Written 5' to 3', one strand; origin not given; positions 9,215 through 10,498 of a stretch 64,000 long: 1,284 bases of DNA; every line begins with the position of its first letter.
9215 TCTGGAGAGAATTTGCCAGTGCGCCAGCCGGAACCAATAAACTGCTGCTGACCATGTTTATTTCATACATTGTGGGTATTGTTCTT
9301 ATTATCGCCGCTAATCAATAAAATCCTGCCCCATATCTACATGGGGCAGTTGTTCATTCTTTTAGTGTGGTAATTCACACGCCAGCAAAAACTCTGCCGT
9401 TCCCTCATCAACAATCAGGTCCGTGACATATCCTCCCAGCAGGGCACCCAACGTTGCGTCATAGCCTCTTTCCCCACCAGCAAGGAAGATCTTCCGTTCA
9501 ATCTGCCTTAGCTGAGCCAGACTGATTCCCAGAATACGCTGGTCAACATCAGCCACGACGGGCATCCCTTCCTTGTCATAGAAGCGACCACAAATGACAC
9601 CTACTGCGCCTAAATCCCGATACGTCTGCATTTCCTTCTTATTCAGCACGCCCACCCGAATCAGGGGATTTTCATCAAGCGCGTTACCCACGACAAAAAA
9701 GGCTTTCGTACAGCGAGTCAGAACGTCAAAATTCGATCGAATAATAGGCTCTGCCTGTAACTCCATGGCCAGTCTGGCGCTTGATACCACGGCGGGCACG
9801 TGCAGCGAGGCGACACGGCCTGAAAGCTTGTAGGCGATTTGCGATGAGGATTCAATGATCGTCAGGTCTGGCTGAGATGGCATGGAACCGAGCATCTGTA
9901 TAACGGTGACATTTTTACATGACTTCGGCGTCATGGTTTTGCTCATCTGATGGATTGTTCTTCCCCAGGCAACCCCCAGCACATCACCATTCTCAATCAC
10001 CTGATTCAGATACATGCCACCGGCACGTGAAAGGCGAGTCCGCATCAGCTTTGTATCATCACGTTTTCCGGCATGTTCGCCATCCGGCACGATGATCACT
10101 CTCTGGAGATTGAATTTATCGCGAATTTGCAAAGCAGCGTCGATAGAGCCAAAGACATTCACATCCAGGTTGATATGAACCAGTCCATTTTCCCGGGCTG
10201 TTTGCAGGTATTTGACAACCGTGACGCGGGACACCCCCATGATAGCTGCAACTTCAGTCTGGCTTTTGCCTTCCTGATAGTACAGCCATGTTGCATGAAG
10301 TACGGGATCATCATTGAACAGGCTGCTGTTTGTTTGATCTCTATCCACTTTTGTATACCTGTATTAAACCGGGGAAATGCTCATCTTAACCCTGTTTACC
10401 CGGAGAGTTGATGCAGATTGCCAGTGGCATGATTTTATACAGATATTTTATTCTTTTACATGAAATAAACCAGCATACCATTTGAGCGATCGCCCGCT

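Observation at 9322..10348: yjhU (SorC-type regulator) is convergent with and directly abuts the mtn cluster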

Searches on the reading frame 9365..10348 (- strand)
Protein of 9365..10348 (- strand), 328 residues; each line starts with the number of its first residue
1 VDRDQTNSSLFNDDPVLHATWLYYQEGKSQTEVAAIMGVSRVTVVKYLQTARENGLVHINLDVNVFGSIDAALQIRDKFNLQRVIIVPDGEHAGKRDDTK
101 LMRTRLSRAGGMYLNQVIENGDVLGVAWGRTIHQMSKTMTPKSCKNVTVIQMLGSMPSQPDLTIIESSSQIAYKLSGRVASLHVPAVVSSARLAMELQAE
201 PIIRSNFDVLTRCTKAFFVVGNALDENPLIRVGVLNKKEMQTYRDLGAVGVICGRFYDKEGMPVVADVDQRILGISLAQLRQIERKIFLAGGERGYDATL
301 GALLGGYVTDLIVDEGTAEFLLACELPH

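Call 10: search_protein_families(library=pfam, proteins=[window:9365-10348:-])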
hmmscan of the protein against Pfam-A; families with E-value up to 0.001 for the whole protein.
window:9365-10348:- (328 aa): 7 families
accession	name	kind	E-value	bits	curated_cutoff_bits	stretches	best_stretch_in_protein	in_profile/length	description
PF04198.19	Sugar-bind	-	9.1e-80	268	27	1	64-323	2-257/257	Putative sugar-binding domain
PF13384.12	HTH_23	-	3.2e-05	24.1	24.6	1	21-56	12-46/50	Homeodomain-like domain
PF04545.22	Sigma70_r4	-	8.6e-05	22.4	24.1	0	22-44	15-37/50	Sigma-70, region 4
PF08281.18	Sigma70_r4_2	-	0.00016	21.6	25.7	1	22-53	21-52/54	Sigma-70, region 4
PF13518.12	HTH_28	-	0.00025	21.5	25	0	22-57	7-42/52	Helix-turn-helix domain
PF01381.28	HTH_3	-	0.00049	20.5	23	0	26-47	8-29/55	Helix-turn-helix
PF14493.12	HTH_40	-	0.00065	20.4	27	0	19-78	4-60/89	Helix-turn-helix domain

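Call 22: find_homologous_proteins(query=window:9365-10348:-, max_evalue=1e-30)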
Query window:9365-10348:- (328 aa): 112 proteins with E <= 1e-30 among 4879 candidates.
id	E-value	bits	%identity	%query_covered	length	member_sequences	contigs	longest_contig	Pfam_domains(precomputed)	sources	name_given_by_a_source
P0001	6.5e-212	720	99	100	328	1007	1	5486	PF04198.20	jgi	-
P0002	1.0e-190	651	89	100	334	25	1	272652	PF04198.20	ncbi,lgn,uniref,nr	ncbi:sugar-binding transcriptional regulator [Providencia sp. PROV258]|uniref:sugar-binding transcri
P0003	1.6e-186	637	90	98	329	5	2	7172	PF04198.20,PF13384.13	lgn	-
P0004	3.0e-185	633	89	98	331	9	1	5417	PF04198.20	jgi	jgi:DNA-binding transcriptional regulator LsrR (DeoR family)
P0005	5.0e-168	576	79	98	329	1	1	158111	PF04198.20,PF13384.13,PF08281.19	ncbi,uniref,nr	ncbi:sugar-binding transcriptional regulator [Vibrio sp. 404]|uniref:Sugar-binding transcriptional r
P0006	1.2e-167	575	79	98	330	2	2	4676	PF04198.20,PF13384.13,PF08281.19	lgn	-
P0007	1.8e-167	575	79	98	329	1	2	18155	PF04198.20,PF13384.13,PF08281.19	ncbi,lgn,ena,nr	ncbi:MAG TPA: transcriptional regulator [Vibrio sp.]|nr:transcriptional regulator [Vibrio sp.]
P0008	6.9e-167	573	80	98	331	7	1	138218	PF04198.20,PF13384.13,PF08281.19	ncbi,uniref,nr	ncbi:sugar-binding transcriptional regulator [Vibrio barjaei]|uniref:sugar-binding transcriptional r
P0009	8.0e-167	572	79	98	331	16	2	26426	PF04198.20,PF13384.13,PF08281.19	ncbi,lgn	ncbi:sugar-binding transcriptional regulator [Vibrio cholerae]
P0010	1.3e-166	572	79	98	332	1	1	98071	PF04198.20,PF13384.13,PF08281.19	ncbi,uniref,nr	ncbi:sugar-binding transcriptional regulator [Vibrio sp. TH_r3]|uniref:sugar-binding transcriptional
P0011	8.8e-166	569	79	98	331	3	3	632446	PF04198.20,PF13384.13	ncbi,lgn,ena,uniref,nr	ncbi:sugar-binding transcriptional regulator [Photobacterium rosenbergii]|uniref:sugar-binding trans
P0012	1.5e-165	568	79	98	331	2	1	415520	PF04198.20,PF13384.13,PF08281.19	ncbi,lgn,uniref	ncbi:sugar-binding transcriptional regulator [Vibrio kasasachensis]|uniref:sugar-binding transcripti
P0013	5.3e-165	566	78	98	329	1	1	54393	PF04198.20,PF13384.13,PF08281.19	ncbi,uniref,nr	ncbi:sugar-binding transcriptional regulator [Vibrio ponticus]|uniref:Sugar-binding transcriptional 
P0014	6.1e-165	566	78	98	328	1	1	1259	PF04198.20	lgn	-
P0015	6.5e-163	560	78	99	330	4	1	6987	PF04198.20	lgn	-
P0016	1.4e-162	558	78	98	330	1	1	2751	PF04198.20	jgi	jgi:deoxyribonucleoside regulator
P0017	2.0e-158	545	75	98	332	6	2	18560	PF04198.20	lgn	-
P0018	5.5e-157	540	74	98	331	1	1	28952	PF04198.20,PF08281.19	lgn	-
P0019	1.1e-155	536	74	97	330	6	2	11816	PF04198.20,PF13384.13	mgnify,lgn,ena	mgnify:CR=1 FL=1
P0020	9.4e-154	529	73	98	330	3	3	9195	PF04198.20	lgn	-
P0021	4.5e-151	521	72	98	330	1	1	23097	PF04198.20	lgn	-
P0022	9.8e-149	513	70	98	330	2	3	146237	PF04198.20,PF12802.14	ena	-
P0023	4.8e-147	507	70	97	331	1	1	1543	PF04198.20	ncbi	-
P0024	9.4e-141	487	71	96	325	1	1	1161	PF04198.20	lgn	-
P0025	7.0e-138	477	100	67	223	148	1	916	PF04198.20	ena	-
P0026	1.4e-137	476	68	98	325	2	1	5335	PF04198.20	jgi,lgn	-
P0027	5.7e-137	474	70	96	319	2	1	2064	PF04198.20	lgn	-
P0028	2.9e-136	472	68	98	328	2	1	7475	PF04198.20,PF13384.13,PF08281.19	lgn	-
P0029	9.4e-136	470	65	98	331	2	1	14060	PF04198.20,PF08281.19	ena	-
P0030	6.9e-135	468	66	99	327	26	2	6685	PF04198.20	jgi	-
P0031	1.1e-134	467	99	66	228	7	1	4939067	PF04198.20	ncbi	-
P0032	6.1e-134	464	68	96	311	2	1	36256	PF04198.20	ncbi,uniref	ncbi:sugar-binding transcriptional regulator [Photobacterium sagamiensis]|uniref:sugar-binding trans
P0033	4.6e-131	455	68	95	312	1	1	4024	PF04198.20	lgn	-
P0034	1.4e-130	453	90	74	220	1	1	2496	PF04198.20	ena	-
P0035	1.5e-128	447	66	96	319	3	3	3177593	PF04198.20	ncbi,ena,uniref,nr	ncbi:MAG: sugar-binding transcriptional regulator [Aliivibrio sp.]|uniref:sugar-binding transcriptio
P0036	1.3e-121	424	60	98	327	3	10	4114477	PF04198.20,PF08281.19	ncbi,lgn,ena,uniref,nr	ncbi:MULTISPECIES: sugar-binding transcriptional regulator [Proteus]|uniref:Sugar-binding transcript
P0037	3.1e-121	423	60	98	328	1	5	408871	PF04198.20,PF08281.19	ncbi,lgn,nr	ncbi:sugar-binding transcriptional regulator [Proteus mirabilis]|nr:sugar-binding transcriptional re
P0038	4.4e-121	422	60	98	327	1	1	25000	PF04198.20,PF08281.19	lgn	-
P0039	4.4e-121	422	60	98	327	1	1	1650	PF04198.20,PF08281.19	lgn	-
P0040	4.5e-121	422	60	98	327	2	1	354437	PF04198.20,PF08281.19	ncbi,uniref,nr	ncbi:sugar-binding transcriptional regulator [Proteus sp. G2671]|uniref:sugar-binding transcriptiona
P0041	4.5e-121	422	60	98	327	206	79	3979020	PF04198.20,PF08281.19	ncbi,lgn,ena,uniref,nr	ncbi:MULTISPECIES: sugar-binding transcriptional regulator [Proteus]|uniref:Deoxyribonucleoside regu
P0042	6.0e-121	422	60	98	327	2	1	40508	PF04198.20,PF08281.19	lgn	-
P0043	8.9e-121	421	61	95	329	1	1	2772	PF04198.20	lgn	-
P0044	2.1e-120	420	59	98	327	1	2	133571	PF04198.20,PF08281.19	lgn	-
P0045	3.2e-120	419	100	59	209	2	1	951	PF04198.20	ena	-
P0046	3.9e-120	419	60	99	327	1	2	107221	PF04198.20,PF08281.19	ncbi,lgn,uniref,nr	ncbi:sugar-binding transcriptional regulator [Proteus vulgaris]|uniref:sugar-binding transcriptional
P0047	4.4e-120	419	60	98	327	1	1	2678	PF04198.20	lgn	-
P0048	5.7e-120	419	59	99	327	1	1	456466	PF04198.20,PF08281.19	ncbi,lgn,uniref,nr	ncbi:sugar-binding transcriptional regulator [Proteus genomosp. 4]|uniref:sugar-binding transcriptio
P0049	5.7e-120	419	59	99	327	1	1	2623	PF04198.20,PF08281.19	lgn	-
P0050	7.8e-120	418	59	99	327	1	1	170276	PF04198.20,PF08281.19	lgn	-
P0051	7.8e-120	418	59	99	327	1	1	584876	PF04198.20,PF08281.19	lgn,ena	-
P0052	7.8e-120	418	59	99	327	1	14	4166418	PF04198.20,PF08281.19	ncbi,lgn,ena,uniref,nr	ncbi:sugar-binding transcriptional regulator [Proteus mirabilis]|uniref:sugar-binding transcriptiona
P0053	7.9e-120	418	59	99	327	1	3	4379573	PF04198.20,PF08281.19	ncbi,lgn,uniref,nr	ncbi:sugar-binding transcriptional regulator [Proteus vulgaris]|uniref:Transcriptional regulator n=1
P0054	1.0e-119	418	59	99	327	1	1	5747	PF04198.20,PF08281.19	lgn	-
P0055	1.1e-119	418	59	99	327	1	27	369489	PF04198.20,PF08281.19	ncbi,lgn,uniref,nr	ncbi:sugar-binding transcriptional regulator [Proteus vulgaris]|uniref:sugar-binding transcriptional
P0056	1.1e-119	418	59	99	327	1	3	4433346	PF04198.20,PF08281.19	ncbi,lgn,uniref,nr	ncbi:sugar-binding transcriptional regulator [Proteus vulgaris]|uniref:sugar-binding transcriptional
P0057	1.5e-119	417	59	98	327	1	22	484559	PF04198.20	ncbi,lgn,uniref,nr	ncbi:TPA: sugar-binding transcriptional regulator [Proteus mirabilis]|uniref:sugar-binding transcrip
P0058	2.0e-119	417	59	98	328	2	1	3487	PF04198.20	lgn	-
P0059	2.1e-119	417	59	98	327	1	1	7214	PF04198.20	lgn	-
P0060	2.9e-119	416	59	99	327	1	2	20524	PF04198.20,PF08281.19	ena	-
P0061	3.9e-119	416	59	98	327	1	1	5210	PF04198.20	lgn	-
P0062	2.7e-118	413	59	98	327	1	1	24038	PF04198.20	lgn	-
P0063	8.6e-117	408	60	98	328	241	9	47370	PF04198.20,PF13384.13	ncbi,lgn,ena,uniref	ncbi:sugar-binding transcriptional regulator [Morganella morganii]|uniref:sugar-binding transcriptio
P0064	1.0e-115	405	61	96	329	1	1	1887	PF04198.20,PF13384.13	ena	-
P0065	3.4e-114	400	58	96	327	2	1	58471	PF04198.20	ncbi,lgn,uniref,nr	ncbi:sugar-binding transcriptional regulator [Proteus myxofaciens]|uniref:Erythritol transcriptional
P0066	1.9e-113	397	60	93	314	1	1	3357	PF04198.20,PF08281.19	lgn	-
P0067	1.4e-112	394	59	97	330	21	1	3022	PF04198.20,PF13384.13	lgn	-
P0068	3.0e-112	393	59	97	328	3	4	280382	PF04198.20,PF13384.13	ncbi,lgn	ncbi:MAG: sugar-binding transcriptional regulator [Morganella sp. (in: enterobacteria)]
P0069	1.1e-111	391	58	96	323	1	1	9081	PF04198.20,PF13384.13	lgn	-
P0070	4.4e-111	389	99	55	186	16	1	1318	PF04198.20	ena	-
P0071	4.8e-103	363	54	96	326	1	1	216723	PF04198.20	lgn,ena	-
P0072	6.2e-101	356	55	97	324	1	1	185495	PF04198.20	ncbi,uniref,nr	ncbi:transcriptional regulator [Chelonobacter oris]|uniref:Transcriptional regulator n=1 Tax=Chelono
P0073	8.4e-100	352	54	95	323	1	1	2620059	PF04198.20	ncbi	ncbi:sugar-binding transcriptional regulator [Testudinibacter sp. P27/CKL/0425]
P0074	9.4e-100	352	50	98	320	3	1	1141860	PF04198.20,PF08281.19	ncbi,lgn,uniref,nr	ncbi:sugar-binding transcriptional regulator [Pseudovibrio exalbescens]|uniref:sugar-binding transcr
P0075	5.6e-99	350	51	98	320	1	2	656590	PF04198.20,PF12802.14,PF08281.19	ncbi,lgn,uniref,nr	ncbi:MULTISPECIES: sugar-binding transcriptional regulator [Pseudovibrio]|uniref:sugar-binding trans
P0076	1.3e-97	345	52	95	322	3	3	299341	PF04198.20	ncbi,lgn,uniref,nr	ncbi:sugar-binding transcriptional regulator [Testudinibacter aquarius]|uniref:DNA-binding transcrip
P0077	2.0e-93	331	58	80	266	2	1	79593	PF04198.20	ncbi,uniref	ncbi:sugar-binding transcriptional regulator [Bacillus altitudinis]|uniref:sugar-binding transcripti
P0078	2.1e-93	331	50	97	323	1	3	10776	PF04198.20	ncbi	-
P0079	7.8e-92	326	100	46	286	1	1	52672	PF03050.21,PF04198.20,PF13817.12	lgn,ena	-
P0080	3.5e-83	298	61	68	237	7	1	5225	PF04198.20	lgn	-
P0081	5.6e-80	287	58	71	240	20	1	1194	PF04198.20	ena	-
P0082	1.8e-76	276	64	65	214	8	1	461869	PF04198.20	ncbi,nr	ncbi:Erythritol transcriptional regulator EryD [Morganella morganii IS15]|nr:Erythritol transcriptio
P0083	2.0e-68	249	40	97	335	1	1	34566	PF04198.20,PF08279.19,PF13384.13,PF12802.14,PF08281.19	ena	-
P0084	1.3e-61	227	55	60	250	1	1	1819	PF04198.20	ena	-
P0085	1.6e-59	220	35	98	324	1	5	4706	PF04198.20,PF08279.19,PF13384.13,PF12802.14,PF13545.13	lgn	-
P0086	9.3e-59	218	36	98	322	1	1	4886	PF04198.20,PF08279.19,PF13384.13,PF12802.14,PF13545.13,PF08281.19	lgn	-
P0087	3.6e-58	216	36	98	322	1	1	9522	PF04198.20,PF13384.13,PF12802.14,PF08281.19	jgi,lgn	-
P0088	5.2e-58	215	39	95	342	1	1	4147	PF04198.20,PF12802.14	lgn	-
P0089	1.9e-57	213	37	95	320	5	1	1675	PF04198.20,PF13412.13,PF08279.19,PF13384.13,PF14493.13,PF12802.14,PF13545.13,PF08281.19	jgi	jgi:deoxyribonucleoside regulator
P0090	4.4e-57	212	37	95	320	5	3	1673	PF04198.20,PF13412.13,PF08279.19,PF13384.13,PF12802.14,PF13545.13,PF08281.19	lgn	-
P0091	4.9e-56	209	36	96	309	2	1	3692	PF04198.20,PF13412.13,PF08279.19,PF13384.13,PF12802.14,PF13545.13,PF08281.19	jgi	jgi:DNA-binding transcriptional regulator LsrR (DeoR family)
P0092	8.5e-56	208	36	98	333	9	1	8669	PF04198.20,PF13412.13,PF08279.19,PF13384.13,PF12802.14,PF13545.13,PF08281.19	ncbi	-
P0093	1.8e-55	207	37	97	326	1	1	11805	PF04198.20,PF08279.19,PF13384.13,PF12802.14,PF08281.19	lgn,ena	-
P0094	2.6e-55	206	37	96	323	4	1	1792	PF04198.20,PF13412.13,PF08279.19,PF13384.13,PF12802.14,PF13545.13,PF08281.19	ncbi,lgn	-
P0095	2.9e-55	206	37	98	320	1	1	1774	PF04198.20,PF13412.13,PF08279.19,PF13384.13,PF12802.14,PF13545.13,PF08281.19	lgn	-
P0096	5.9e-55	205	36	98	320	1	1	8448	PF04198.20,PF13412.13,PF08279.19,PF13384.13,PF12802.14,PF13545.13,PF08281.19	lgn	-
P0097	9.6e-55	204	37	94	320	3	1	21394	PF04198.20,PF13412.13,PF08279.19,PF13384.13,PF12802.14,PF13545.13,PF08281.19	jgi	jgi:DNA-binding transcriptional regulator LsrR (DeoR family)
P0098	4.0e-54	202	34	98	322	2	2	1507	PF04198.20,PF13384.13,PF12802.14,PF08281.19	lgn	-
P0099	2.6e-53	200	36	95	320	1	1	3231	PF04198.20,PF13412.13,PF08279.19,PF13384.13,PF04545.23,PF14493.13,PF12802.14,PF13545.13,PF08281.19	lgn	-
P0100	6.2e-53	198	34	98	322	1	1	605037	PF04198.20,PF08279.19,PF12802.14,PF08281.19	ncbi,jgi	jgi:DNA-binding transcriptional regulator LsrR (DeoR family)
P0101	2.5e-52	196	35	98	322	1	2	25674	PF04198.20,PF08279.19,PF12802.14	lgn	-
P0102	5.0e-52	195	36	95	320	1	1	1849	PF04198.20,PF13412.13,PF08279.19,PF13384.13,PF04545.23,PF14493.13,PF12802.14,PF13545.13,PF08281.19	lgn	-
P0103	1.5e-51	194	34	95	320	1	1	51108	PF04198.20,PF13412.13,PF08279.19,PF13384.13,PF14493.13,PF12802.14,PF13545.13,PF08281.19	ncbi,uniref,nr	ncbi:sugar-binding transcriptional regulator [Rubellimicrobium roseum]|uniref:Sugar-binding transcri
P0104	5.6e-51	192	36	95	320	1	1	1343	PF04198.20,PF13412.13,PF08279.19,PF13384.13,PF12802.14,PF08281.19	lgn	-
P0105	2.7e-48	183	36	97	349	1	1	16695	PF04198.20,PF08281.19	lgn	-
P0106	4.0e-48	183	36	95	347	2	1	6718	PF04198.20,PF13384.13,PF13545.13,PF08281.19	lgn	-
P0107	8.0e-48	182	35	95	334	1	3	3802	PF04198.20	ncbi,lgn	-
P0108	9.2e-47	178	35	97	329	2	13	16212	PF04198.20,PF13551.13,PF04545.23,PF08281.19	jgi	jgi:DNA-binding transcriptional regulator LsrR (DeoR family)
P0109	6.5e-36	143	28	95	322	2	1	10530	PF04198.20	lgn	-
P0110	1.3e-35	142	31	93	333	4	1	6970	PF04198.20,PF13384.13,PF04545.23,PF08281.19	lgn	-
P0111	1.2e-34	138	30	95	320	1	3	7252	PF04198.20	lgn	-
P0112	4.4e-31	127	31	92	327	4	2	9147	PF04198.20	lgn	-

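Call 23: find_encoding_contigs(protein=P0002, flank=8000, max_places=1)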
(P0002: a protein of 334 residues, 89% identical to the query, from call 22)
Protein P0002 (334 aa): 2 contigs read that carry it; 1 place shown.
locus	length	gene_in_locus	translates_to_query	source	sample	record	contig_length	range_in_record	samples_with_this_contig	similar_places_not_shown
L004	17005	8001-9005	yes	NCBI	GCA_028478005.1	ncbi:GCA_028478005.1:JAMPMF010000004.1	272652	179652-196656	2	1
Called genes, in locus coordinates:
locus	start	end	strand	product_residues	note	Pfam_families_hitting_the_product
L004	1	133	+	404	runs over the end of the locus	PF00890:FAD_binding_2 (faint), PF01134:GIDA (faint), PF01262:AlaDh_PNT_C (faint), PF01266:DAO (faint), PF03486:HI0933_like (faint), PF07992:Pyr_redox_2, PF00070:Pyr_redox, PF14759:Reductase_C, +2 more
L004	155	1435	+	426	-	PF07690:MFS_1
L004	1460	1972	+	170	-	PF00190:Cupin_1, PF07883:Cupin_2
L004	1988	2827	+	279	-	PF12146:Hydrolase_4, PF00561:Abhydrolase_1, PF00975:Thioesterase (weak), PF03096:Ndr, PF06821:Ser_hydrolase (weak), PF12697:Abhydrolase_6, PF12695:Abhydrolase_5 (weak)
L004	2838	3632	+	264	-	PF00106:adh_short, PF08659:KR (weak), PF23441:SDR, PF01370:Epimerase (weak), PF13561:adh_short_C2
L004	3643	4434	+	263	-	PF03447:NAD_binding_3, PF01958:Asp_DH_C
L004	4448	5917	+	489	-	PF00171:Aldedh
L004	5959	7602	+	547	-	PF02776:TPP_enzyme_N, PF00205:TPP_enzyme_M, PF02775:TPP_enzyme_C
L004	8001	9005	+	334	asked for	PF04198:Sugar-bind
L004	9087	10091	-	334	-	PF07168:Ureide_permease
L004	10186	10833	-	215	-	PF00596:Aldolase_II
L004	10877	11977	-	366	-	PF01008:IF-2B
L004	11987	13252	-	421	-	PF01636:APH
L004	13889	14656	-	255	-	PF24223:MrpH_C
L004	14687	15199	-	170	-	PF00419:Fimbrial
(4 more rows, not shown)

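Call 24: find_encoding_contigs(protein=P0008, flank=8000, max_places=1)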
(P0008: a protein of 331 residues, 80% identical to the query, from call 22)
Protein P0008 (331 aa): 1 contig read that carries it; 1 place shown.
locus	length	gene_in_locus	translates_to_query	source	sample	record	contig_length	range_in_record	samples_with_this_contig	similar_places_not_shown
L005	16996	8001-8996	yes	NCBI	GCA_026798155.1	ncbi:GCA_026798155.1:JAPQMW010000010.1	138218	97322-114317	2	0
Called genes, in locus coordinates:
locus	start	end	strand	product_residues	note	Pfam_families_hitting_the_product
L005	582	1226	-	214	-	PF00596:Aldolase_II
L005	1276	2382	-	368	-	PF01008:IF-2B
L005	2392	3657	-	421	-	PF01636:APH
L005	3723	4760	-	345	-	PF00532:Peripla_BP_1 (faint), PF13407:Peripla_BP_4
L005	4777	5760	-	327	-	PF02653:BPD_transp_2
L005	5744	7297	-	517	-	PF00005:ABC_tran, PF13304:AAA_21 (faint), PF00005:ABC_tran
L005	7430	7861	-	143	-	PF05025:RbsD_FucU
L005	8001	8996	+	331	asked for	PF13384:HTH_23 (faint), PF08281:Sigma70_r4_2 (faint), PF04198:Sugar-bind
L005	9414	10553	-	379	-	-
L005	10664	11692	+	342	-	PF01548:DEDD_Tnp_IS110, PF02371:Transposase_20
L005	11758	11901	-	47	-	-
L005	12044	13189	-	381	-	PF12686:DUF3800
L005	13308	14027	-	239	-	-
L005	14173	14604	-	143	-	-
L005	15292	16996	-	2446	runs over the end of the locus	PF17803:Cadherin_4, PF17892:Cadherin_5, PF17963:Big_9, PF17803:Cadherin_4, PF17892:Cadherin_5, PF17963:Big_9, PF17803:Cadherin_4, PF17892:Cadherin_5, +28 more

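Call 25: find_encoding_contigs(protein=P0041, flank=8000, max_places=1)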
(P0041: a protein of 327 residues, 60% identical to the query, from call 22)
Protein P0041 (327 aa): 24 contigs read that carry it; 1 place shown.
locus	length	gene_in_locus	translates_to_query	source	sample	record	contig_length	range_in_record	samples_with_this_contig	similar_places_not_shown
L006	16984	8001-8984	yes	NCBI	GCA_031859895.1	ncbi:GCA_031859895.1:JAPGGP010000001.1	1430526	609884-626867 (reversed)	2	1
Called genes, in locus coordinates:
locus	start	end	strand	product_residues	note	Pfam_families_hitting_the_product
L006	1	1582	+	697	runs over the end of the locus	-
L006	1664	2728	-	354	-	PF01757:Acyl_transf_3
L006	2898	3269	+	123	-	PF16931:Phage_holin_8 (weak)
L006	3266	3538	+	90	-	PF05449:Phage_holin_3_7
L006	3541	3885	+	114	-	PF13539:Peptidase_M15_4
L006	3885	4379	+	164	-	-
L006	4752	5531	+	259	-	PF10127:RlaP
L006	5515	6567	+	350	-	PF10127:RlaP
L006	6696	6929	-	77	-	PF08136:SRA_like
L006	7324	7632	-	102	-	PF03091:CutA1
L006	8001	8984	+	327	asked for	PF08281:Sigma70_r4_2 (weak), PF04198:Sugar-bind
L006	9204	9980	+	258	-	PF01547:SBP_bac_1, PF13531:SBP_bac_11, PF12974:Phosphonate-bd (faint), PF13416:SBP_bac_8 (faint)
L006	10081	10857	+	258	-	PF00528:BPD_transp_1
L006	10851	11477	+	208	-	PF00005:ABC_tran, PF13304:AAA_21 (weak)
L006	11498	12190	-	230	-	PF01381:HTH_3, PF13560:HTH_31 (faint), PF00717:Peptidase_S24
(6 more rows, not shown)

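Call 26: find_encoding_contigs(protein=P0074, flank=8000, max_places=1)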
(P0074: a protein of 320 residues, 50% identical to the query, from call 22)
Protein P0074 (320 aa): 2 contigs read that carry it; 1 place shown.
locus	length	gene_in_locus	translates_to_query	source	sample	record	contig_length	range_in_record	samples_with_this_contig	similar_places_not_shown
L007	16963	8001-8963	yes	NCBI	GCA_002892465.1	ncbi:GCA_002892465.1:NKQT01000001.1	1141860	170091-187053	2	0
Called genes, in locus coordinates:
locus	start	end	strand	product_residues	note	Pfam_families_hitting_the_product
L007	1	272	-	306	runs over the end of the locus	PF13292:DXP_synthase_N (faint), PF00456:Transketolase_N, PF00676:E1_dh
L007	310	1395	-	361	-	PF01008:IF-2B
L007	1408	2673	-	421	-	PF01636:APH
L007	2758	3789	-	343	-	PF00532:Peripla_BP_1 (weak), PF13407:Peripla_BP_4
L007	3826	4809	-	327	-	PF02653:BPD_transp_2, PF07235:DUF1427 (weak)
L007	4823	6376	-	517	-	PF00005:ABC_tran, PF13304:AAA_21 (faint), PF00005:ABC_tran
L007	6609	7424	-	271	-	PF00596:Aldolase_II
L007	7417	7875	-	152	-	PF05025:RbsD_FucU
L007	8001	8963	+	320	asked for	PF08281:Sigma70_r4_2 (faint), PF04198:Sugar-bind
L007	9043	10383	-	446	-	PF11563:Protoglobin, PF00015:MCPsignal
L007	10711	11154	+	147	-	PF02082:Rrf2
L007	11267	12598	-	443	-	PF00209:SNF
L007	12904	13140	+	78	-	-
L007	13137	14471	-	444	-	PF00209:SNF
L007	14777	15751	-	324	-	PF03060:NMO, PF01070:FMN_dh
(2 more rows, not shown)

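Call 27: find_encoding_contigs(protein=P0035, flank=8000, max_places=1)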
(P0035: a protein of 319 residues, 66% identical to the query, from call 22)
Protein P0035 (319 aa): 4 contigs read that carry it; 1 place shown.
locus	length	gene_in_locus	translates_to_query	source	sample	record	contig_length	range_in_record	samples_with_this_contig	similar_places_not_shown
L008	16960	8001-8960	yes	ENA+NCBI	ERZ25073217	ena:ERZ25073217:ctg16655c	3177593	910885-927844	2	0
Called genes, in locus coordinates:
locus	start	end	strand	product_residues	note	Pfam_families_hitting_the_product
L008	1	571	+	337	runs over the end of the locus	PF13505:OMP_b-brl, PF01389:OmpA_membrane, PF00691:OmpA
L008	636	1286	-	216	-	PF00596:Aldolase_II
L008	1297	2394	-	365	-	PF01008:IF-2B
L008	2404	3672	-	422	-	PF01636:APH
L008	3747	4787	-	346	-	PF00532:Peripla_BP_1 (faint), PF13407:Peripla_BP_4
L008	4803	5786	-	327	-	PF02653:BPD_transp_2, PF07235:DUF1427 (faint)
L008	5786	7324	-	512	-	PF00005:ABC_tran, PF00350:Dynamin_N (faint), PF13304:AAA_21 (faint), PF00005:ABC_tran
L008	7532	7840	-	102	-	-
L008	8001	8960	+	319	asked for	PF04198:Sugar-bind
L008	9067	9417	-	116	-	PF03992:ABM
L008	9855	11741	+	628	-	PF02743:dCache_1, PF22673:MCP-like_PDC_1, PF08269:dCache_2 (weak), PF00672:HAMP, PF00015:MCPsignal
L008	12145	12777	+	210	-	PF13462:Thioredoxin_4 (weak), PF01323:DSBA (faint)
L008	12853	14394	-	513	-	PF01235:Na_Ala_symp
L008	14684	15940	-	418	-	PF00070:Pyr_redox (faint), PF00890:FAD_binding_2 (weak), PF01266:DAO, PF01494:FAD_binding_3 (faint), PF02558:ApbA (weak), PF03486:HI0933_like (faint), PF07992:Pyr_redox_2 (faint), PF13450:NAD_binding_8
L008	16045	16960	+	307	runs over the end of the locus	PF00126:HTH_1, PF03466:LysR_substrate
